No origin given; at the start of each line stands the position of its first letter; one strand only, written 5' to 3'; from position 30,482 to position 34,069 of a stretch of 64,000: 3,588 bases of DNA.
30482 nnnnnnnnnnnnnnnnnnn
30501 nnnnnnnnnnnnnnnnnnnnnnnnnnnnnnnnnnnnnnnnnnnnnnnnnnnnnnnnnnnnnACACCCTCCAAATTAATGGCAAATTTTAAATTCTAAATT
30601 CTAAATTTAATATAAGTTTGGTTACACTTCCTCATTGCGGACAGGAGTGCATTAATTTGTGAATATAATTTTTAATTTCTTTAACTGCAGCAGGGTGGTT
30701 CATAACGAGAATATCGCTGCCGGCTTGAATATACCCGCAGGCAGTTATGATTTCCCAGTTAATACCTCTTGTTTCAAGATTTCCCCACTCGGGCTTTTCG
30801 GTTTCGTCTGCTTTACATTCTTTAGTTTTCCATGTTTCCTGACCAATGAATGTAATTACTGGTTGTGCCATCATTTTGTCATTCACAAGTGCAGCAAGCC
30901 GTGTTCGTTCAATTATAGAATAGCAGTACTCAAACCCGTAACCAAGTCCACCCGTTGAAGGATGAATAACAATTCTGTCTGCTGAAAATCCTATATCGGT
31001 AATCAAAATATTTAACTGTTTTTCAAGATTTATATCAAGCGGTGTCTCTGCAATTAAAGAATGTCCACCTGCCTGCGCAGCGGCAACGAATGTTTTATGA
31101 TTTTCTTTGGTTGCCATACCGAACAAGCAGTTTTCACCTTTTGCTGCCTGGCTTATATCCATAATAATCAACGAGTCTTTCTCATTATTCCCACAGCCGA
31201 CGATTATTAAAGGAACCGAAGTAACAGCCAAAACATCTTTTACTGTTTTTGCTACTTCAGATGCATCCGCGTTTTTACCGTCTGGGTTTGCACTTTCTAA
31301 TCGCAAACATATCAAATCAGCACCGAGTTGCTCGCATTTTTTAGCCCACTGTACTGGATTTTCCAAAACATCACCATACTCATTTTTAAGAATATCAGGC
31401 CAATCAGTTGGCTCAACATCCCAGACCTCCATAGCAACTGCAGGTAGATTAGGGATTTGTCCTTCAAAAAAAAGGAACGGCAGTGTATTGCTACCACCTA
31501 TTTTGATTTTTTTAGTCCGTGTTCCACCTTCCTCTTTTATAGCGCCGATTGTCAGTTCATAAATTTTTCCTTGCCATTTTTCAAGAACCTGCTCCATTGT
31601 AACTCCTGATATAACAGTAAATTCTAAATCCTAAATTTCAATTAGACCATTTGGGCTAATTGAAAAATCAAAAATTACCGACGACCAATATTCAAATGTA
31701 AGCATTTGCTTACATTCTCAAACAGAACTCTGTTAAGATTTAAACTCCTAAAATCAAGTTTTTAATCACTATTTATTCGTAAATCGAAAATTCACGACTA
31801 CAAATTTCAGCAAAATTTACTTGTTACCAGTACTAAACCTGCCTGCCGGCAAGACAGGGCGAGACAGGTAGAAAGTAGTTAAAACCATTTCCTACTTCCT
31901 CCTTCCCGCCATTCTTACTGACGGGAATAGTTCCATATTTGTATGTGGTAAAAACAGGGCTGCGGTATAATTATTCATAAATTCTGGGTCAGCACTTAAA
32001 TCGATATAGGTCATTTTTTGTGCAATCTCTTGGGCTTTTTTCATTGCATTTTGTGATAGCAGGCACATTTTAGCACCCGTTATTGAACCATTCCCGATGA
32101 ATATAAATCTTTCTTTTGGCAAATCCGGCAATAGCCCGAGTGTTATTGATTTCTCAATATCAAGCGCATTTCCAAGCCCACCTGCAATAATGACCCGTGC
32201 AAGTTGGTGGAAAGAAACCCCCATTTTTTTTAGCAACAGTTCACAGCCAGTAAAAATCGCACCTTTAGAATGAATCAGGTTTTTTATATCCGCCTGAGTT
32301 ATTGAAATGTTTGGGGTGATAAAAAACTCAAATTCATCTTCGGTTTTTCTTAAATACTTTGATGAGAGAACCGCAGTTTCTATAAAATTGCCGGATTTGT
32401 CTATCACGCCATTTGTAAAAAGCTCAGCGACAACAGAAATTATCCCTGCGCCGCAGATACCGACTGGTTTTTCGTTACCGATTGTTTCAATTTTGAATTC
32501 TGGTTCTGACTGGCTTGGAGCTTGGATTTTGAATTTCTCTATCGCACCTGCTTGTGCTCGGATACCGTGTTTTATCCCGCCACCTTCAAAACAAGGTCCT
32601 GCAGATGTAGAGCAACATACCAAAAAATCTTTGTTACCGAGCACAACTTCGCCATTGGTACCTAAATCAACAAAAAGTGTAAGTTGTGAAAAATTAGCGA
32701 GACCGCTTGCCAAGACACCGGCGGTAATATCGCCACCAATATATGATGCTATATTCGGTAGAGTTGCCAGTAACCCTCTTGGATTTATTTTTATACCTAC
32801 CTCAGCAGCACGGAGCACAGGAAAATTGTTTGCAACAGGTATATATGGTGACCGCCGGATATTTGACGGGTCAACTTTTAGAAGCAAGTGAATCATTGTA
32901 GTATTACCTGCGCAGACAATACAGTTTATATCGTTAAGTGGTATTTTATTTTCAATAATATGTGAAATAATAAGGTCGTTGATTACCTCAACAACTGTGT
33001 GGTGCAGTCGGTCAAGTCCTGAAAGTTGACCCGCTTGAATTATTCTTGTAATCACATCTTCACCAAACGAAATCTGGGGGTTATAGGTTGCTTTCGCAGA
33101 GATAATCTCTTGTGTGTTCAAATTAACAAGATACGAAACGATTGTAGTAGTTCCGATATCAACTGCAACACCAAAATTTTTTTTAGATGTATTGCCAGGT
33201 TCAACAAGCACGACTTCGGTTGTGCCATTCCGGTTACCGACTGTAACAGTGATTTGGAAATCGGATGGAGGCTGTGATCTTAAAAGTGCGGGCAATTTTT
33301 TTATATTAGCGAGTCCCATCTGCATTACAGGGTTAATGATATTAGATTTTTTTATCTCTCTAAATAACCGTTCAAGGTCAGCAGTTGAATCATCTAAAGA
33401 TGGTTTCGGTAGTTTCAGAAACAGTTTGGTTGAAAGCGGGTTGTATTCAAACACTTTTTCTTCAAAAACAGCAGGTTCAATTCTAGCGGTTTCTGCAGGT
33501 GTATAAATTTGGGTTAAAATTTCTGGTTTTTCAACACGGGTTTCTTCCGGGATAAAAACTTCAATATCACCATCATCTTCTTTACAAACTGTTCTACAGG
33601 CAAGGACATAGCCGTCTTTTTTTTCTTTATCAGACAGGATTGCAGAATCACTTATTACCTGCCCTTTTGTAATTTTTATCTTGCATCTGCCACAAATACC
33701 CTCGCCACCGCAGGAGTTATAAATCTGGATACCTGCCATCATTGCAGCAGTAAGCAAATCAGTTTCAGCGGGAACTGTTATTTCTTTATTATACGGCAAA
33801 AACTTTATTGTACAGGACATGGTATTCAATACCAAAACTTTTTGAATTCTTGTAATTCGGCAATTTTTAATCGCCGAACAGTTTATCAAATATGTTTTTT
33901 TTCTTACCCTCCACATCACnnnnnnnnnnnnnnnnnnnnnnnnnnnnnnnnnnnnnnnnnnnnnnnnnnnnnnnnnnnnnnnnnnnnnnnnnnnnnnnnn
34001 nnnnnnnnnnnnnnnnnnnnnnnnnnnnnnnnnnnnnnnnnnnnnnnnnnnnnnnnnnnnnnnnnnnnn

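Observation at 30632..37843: Corrinoid Fe-S protein operon interrupted by an 890-aa coiled-coil protein and a RACo-like activator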

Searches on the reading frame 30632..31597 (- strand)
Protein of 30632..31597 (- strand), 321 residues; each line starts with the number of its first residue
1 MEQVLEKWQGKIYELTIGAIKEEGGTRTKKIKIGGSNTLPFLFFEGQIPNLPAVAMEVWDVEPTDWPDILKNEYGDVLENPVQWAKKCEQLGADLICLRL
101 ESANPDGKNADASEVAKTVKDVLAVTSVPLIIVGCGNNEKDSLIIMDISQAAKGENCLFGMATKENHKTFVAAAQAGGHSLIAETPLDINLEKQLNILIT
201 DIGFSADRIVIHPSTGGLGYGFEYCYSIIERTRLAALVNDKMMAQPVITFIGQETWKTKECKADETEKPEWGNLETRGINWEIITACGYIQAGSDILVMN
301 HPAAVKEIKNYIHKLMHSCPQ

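Call 4: search_protein_families(library=pfam, proteins=[window:30632-31597:-], max_evalue=0.01)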
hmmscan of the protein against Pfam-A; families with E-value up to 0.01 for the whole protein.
window:30632-31597:- (321 aa): 1 family
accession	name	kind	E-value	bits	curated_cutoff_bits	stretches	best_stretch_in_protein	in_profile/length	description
PF03599.22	CdhD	-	1.5e-35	123.2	24.8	1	25-300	5-241/387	CO dehydrogenase/acetyl-CoA synthase delta subunit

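Call 50: search_protein_families(library=ncbifam, proteins=[window:30632-31597:-], max_evalue=0.001)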
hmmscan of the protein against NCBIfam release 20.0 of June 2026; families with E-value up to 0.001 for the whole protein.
window:30632-31597:- (321 aa): 6 families
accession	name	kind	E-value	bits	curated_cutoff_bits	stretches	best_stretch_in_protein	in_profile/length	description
NF003376.0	PRK04452.1-2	subfamily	2.4e-131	437.3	280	1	2-316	4-312/313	acetyl-CoA decarbonylase/synthase complex subunit delta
NF003377.0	PRK04452.1-3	subfamily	3.4e-109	365.7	527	1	6-317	8-314/432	acetyl-CoA decarbonylase/synthase complex subunit delta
NF040759.1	WLP_AcsD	exception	2.9e-94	315.8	430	1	4-316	4-312/312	acetyl-CoA decarbonylase/synthase complex subunit delta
NF003375.0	PRK04452.1-1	subfamily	3.7e-85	286.6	488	1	6-318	110-426/442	acetyl-CoA decarbonylase/synthase complex subunit delta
TIGR00381.1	cdhD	equivalog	2.4e-66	224.1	252.9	1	4-313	67-371/389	CO dehydrogenase/acetyl-CoA synthase subunit delta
NF003378.0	PRK04452.1-4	subfamily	1.3e-60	205.3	634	1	3-315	63-365/384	acetyl-CoA decarbonylase/synthase complex subunit delta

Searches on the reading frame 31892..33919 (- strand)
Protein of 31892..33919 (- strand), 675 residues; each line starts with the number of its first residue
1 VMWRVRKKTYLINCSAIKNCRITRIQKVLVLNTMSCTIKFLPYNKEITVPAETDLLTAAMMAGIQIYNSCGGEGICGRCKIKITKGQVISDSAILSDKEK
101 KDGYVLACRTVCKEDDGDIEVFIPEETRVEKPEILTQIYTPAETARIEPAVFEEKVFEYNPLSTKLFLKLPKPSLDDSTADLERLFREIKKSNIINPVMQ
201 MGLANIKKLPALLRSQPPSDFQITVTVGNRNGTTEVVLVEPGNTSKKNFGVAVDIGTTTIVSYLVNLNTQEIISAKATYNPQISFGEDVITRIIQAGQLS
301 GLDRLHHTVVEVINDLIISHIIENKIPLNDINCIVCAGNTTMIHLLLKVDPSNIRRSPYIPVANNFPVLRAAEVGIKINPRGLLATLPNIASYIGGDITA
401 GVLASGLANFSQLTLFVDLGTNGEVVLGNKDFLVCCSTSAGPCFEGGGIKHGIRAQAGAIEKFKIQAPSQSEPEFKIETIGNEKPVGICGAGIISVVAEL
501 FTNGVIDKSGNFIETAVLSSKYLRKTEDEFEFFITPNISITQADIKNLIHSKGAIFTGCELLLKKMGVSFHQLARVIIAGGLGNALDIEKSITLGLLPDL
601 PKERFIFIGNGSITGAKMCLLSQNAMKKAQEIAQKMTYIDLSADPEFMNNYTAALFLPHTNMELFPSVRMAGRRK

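Call 4: search_protein_families(library=pfam, proteins=[window:31892-33919:-], max_evalue=0.01)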
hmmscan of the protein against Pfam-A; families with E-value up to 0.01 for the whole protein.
window:31892-33919:- (675 aa): 4 families
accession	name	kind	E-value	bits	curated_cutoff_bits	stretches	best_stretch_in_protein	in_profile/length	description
PF14574.11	RACo_C_ter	-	3.9e-94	315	27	1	413-668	2-260/261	C-terminal domain of RACo the ASKHA domain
PF17651.6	Raco_middle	-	1.9e-57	193.9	26.8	1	249-408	1-161/163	RACo middle region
PF17650.6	RACo_linker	-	1.8e-16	60.1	26.2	1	154-245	3-85/86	RACo linker region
PF00111.32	Fer2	-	4.9e-14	52.5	21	1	43-112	6-76/77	2Fe-2S iron-sulfur cluster binding domain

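Call 50: search_protein_families(library=ncbifam, proteins=[window:31892-33820:-], max_evalue=0.001)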
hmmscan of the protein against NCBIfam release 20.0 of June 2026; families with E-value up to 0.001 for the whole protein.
window:31892-33820:- (642 aa): 11 families
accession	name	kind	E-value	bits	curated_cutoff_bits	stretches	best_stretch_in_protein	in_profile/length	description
NF040756.1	corr_regen_AcsV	exception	2.1e-186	621.1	800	1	5-633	2-632/632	corrinoid activation/regeneration protein AcsV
TIGR04270.1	Rama_corrin_act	subfamily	7.6e-33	113.7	500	1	217-630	2-422/534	methylamine methyltransferase corrinoid protein reductive activase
NF058606.1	GlBtMonoRdsGbcB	equivalog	2.4e-11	43.1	500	1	4-82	279-357/362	glycine betaine monooxygenase reductase subunit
TIGR01941.1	nqrF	equivalog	1.6e-10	40.5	295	1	11-93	41-123/405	NADH:ubiquinone reductase (Na(+)-transporting) subunit F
NF007964.0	PRK10684.1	equivalog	1.5e-09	37.3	383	1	10-82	257-329/333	NADH oxidoreductase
TIGR02008.1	fdx_plant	subfamily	7.9e-09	35.2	81.15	1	11-81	14-84/97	ferredoxin [2Fe-2S]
NF004317.0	PRK05713.1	equivalog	1.2e-06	28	338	1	12-93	9-89/312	iron-sulfur-binding ferredoxin reductase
TIGR02160.1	PA_CoA_Oxy5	hypoth_equivalog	1.6e-06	27.2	420.8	1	18-83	281-346/352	1,2-phenylacetyl-CoA epoxidase subunit PaaE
NF040810.1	BenC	equivalog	2.1e-05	23.8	430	1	14-82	15-86/333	benzoate 1,2-dioxygenase electron transfer component BenC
NF045803.1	MethMoxFADbindMmoC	equivalog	2.3e-05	23.3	500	1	16-91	18-92/343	aromatic/alkene monooxygenase hydroxylase FAD-binding subunit MmoC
NF008822.0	PRK11872.1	equivalog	0.00024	20.2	402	1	15-82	18-87/341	anthranilate 1,2-dioxygenase electron transfer component AntC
